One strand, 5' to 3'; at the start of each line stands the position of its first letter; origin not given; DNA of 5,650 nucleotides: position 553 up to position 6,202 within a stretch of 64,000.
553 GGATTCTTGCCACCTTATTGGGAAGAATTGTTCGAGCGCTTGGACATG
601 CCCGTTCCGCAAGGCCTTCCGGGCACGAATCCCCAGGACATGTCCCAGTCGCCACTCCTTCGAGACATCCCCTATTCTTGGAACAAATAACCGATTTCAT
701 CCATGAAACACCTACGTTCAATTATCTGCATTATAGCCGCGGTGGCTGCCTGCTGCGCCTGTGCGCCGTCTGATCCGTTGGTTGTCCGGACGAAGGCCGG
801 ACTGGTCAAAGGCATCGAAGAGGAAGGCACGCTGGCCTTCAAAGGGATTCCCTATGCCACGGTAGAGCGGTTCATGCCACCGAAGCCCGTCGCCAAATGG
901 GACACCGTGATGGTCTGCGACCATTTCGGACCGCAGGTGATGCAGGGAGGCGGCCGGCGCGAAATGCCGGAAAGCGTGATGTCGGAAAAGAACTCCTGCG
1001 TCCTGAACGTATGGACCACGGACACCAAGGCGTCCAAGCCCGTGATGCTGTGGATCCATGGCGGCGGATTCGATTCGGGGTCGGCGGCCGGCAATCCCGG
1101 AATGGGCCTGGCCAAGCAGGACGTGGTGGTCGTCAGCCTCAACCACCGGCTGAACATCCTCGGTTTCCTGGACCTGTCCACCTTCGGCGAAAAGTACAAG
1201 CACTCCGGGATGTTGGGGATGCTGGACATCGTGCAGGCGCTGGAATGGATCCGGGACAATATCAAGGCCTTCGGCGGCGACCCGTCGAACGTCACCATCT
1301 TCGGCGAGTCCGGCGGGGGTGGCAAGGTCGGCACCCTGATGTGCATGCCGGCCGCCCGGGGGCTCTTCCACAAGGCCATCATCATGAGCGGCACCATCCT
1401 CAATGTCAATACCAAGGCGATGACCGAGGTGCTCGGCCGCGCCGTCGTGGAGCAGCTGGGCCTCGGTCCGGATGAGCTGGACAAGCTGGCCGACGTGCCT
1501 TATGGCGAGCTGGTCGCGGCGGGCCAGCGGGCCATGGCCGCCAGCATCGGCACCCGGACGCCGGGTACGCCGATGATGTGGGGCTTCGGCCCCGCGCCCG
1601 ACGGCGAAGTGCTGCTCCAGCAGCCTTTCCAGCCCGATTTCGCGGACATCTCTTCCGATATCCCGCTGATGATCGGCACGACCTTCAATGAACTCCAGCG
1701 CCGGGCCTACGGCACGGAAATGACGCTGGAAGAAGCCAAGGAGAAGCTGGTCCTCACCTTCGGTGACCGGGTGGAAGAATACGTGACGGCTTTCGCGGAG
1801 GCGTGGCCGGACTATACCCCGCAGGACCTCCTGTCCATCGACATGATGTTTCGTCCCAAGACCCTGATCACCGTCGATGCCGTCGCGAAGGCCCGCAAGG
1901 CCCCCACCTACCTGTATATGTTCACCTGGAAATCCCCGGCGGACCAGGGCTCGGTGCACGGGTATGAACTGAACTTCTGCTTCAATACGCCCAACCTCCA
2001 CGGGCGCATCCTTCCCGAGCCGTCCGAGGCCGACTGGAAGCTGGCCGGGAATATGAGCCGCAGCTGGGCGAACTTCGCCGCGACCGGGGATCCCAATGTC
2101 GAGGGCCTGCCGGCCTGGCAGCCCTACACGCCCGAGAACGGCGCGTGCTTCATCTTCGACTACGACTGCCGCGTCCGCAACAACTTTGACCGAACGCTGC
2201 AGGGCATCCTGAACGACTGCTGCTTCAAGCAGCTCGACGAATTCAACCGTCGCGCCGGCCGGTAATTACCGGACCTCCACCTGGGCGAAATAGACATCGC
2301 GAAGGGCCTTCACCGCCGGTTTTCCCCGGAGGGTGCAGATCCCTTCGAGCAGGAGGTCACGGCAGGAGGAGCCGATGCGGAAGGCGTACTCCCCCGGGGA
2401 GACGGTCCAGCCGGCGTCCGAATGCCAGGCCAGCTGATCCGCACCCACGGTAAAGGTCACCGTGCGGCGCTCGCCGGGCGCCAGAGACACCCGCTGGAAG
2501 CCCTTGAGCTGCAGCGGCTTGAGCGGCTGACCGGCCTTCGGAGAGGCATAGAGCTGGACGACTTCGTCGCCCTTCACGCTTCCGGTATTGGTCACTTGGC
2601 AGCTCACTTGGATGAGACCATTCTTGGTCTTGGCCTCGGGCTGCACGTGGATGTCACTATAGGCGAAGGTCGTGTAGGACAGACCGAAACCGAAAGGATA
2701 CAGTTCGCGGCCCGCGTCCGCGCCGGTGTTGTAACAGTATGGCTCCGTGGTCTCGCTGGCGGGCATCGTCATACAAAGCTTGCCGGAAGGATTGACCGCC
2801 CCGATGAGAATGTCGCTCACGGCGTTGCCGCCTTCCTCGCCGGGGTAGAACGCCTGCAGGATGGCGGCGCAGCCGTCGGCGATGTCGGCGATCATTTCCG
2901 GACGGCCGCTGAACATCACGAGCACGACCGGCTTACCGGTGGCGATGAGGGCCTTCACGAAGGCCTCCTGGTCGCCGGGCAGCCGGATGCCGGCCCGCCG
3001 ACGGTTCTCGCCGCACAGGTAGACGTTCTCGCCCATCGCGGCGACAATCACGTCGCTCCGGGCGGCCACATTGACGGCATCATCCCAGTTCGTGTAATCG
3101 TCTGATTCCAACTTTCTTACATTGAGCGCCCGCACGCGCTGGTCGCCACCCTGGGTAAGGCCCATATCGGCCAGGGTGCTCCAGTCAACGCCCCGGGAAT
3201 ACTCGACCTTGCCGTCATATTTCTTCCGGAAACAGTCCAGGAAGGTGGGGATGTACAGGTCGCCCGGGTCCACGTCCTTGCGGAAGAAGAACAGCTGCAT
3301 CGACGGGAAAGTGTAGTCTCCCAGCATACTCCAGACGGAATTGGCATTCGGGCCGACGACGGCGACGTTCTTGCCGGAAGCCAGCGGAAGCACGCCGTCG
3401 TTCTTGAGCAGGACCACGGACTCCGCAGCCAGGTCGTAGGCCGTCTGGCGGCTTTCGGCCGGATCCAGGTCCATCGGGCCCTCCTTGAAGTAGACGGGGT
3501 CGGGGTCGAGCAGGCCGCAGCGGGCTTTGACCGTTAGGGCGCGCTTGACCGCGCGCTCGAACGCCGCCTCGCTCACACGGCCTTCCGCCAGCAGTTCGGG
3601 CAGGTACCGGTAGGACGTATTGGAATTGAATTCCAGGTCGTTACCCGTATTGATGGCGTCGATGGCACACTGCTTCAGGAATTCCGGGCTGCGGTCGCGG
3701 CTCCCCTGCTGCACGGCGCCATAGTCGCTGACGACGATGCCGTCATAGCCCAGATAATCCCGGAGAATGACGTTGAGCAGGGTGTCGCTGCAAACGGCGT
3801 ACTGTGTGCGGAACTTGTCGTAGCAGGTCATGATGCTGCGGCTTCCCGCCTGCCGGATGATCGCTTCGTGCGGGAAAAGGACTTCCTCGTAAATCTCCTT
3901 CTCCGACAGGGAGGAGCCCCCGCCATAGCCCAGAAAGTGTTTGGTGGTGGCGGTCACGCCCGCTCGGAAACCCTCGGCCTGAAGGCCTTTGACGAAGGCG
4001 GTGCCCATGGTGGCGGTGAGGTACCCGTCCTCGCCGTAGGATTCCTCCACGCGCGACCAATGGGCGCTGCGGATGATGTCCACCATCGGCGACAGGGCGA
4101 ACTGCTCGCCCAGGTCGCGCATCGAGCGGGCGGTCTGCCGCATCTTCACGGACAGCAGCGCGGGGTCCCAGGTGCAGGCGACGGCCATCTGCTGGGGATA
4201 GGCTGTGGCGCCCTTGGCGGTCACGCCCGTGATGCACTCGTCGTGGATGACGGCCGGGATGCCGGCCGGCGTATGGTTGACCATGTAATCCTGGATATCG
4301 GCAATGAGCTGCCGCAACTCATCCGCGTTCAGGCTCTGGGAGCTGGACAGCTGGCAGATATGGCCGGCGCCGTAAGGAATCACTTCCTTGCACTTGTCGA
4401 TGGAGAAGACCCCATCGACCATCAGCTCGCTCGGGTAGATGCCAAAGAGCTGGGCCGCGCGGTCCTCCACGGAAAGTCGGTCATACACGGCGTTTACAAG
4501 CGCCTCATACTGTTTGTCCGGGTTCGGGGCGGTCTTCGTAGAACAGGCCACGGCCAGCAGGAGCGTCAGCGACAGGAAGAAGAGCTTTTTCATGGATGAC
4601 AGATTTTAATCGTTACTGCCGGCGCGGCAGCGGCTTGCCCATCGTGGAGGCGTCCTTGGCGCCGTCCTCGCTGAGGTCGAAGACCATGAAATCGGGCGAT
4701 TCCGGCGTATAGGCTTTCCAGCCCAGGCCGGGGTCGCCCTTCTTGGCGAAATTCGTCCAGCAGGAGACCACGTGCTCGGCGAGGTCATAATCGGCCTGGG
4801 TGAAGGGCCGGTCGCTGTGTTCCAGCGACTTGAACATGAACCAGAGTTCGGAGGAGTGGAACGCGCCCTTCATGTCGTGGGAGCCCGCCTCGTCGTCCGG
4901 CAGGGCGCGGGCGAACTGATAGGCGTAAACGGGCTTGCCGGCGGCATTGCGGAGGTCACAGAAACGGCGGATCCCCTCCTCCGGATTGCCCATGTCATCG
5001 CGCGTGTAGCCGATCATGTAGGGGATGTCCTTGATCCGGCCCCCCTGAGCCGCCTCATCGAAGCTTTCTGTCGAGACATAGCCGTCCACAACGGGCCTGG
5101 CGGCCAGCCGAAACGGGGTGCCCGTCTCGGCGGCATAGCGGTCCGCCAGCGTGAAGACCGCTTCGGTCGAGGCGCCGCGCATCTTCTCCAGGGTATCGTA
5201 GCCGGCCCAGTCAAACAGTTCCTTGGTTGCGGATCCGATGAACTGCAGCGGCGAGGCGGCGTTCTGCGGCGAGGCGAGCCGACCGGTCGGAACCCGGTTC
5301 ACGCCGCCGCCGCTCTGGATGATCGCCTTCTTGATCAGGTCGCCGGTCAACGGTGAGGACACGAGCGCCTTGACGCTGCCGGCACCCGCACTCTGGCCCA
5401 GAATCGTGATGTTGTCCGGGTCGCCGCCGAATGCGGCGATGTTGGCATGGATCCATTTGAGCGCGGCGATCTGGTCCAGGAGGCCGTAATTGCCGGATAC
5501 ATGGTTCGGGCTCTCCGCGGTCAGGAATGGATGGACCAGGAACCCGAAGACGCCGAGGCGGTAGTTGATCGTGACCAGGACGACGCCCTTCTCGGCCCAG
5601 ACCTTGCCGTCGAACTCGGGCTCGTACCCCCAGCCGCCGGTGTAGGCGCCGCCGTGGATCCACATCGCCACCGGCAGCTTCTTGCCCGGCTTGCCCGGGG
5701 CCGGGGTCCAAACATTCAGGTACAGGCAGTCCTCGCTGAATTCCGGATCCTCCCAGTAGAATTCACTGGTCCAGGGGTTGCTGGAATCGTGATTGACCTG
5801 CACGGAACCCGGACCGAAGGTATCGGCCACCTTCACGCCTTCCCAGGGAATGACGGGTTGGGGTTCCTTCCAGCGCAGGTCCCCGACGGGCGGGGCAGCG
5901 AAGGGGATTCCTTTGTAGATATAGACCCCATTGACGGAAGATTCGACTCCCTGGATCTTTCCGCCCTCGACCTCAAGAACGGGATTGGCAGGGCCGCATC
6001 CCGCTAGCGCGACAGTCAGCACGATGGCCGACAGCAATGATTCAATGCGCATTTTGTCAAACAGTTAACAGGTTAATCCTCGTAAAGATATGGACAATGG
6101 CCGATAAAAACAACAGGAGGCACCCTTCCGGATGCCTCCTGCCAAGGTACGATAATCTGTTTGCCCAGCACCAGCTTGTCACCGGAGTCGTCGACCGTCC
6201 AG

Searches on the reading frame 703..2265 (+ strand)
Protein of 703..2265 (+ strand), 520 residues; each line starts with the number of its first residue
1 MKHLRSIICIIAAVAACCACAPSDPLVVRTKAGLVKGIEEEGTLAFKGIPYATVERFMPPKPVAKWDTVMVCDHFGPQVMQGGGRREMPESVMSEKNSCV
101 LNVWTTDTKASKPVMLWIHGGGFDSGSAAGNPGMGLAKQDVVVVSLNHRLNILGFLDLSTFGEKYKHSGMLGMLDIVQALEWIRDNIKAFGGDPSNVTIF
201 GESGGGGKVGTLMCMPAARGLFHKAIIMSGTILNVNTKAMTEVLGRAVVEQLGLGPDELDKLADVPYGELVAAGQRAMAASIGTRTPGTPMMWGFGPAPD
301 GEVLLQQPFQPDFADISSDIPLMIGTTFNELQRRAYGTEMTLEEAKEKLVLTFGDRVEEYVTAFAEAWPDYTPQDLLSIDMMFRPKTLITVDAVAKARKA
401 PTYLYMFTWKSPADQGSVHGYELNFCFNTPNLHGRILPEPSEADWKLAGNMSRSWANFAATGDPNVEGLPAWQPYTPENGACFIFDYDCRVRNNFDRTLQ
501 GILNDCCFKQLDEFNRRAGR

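Call 46: search_protein_families(library=pfam, proteins=[window:703-2265:+], max_evalue=0.00001)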
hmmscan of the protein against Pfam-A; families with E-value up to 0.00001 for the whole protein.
window:703-2265:+ (520 aa): 3 families
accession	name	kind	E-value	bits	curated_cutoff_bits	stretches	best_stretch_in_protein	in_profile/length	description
PF00135.34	COesterase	-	1.5e-86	291.8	27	1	26-493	3-505/515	Carboxylesterase family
PF20434.5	BD-FAE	-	2.1e-10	40.9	26.8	1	107-218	8-111/215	BD-FAE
PF07859.19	Abhydrolase_3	-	1.8e-06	28.3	25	0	174-221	50-97/210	alpha/beta hydrolase fold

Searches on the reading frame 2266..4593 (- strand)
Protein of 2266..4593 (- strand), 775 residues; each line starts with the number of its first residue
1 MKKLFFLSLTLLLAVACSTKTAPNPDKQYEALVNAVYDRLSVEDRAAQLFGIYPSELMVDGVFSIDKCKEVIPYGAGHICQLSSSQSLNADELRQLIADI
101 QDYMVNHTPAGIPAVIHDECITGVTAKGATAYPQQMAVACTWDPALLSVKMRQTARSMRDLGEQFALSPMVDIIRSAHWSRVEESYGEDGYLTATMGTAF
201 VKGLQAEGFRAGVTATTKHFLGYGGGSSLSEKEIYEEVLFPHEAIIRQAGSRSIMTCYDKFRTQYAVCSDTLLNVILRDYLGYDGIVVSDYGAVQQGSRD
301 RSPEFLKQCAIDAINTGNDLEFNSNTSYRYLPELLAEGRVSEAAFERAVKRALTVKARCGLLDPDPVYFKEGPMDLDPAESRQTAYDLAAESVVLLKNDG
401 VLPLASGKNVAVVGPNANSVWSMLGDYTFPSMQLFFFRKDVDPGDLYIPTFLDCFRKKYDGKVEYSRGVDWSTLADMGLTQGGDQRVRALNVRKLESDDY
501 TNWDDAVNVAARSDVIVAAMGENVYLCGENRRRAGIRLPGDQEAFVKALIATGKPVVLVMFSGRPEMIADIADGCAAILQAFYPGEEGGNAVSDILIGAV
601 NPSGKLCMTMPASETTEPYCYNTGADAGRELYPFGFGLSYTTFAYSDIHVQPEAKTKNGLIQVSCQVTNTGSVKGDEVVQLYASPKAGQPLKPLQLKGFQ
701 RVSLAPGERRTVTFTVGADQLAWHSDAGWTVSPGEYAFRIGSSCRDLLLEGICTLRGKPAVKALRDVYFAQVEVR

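Call 46: search_protein_families(library=pfam, proteins=[window:2266-4593:-], max_evalue=0.00001)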
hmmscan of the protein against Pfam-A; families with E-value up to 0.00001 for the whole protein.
window:2266-4593:- (775 aa): 3 families
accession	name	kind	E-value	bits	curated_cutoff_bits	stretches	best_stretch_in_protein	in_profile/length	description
PF00933.27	Glyco_hydro_3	-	2.4e-49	168.9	27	1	72-355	25-316/316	Glycosyl hydrolase family 3 N terminal domain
PF01915.27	Glyco_hydro_3_C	-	2.8e-46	158.4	31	1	393-640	1-200/200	Glycosyl hydrolase family 3 C-terminal domain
PF14310.12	Fn3-like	-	5.8e-19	68.4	25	1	677-743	1-70/71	Fibronectin type III-like domain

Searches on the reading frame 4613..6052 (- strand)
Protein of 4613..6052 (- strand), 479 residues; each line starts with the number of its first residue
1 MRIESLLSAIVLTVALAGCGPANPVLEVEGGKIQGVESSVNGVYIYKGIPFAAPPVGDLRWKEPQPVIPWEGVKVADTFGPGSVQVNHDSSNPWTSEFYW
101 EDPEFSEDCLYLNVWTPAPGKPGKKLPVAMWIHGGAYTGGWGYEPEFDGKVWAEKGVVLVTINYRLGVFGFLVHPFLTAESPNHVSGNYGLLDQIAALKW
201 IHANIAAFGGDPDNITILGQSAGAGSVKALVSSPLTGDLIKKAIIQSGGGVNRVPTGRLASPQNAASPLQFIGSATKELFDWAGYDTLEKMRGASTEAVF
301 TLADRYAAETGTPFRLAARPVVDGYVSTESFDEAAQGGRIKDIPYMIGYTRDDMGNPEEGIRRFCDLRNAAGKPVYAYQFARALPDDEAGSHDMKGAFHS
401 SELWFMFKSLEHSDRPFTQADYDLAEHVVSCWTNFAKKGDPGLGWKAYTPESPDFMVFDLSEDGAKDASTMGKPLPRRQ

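Call 46: search_protein_families(library=pfam, proteins=[window:4613-6052:-], max_evalue=0.00001)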
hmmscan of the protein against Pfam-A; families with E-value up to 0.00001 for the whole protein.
window:4613-6052:- (479 aa): 2 families
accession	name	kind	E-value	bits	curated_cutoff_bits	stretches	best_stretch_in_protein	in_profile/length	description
PF00135.34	COesterase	-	5.8e-102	342.7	27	2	23-355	2-318/515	Carboxylesterase family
PF20434.5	BD-FAE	-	2.3e-09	37.5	26.8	1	119-224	6-100/215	BD-FAE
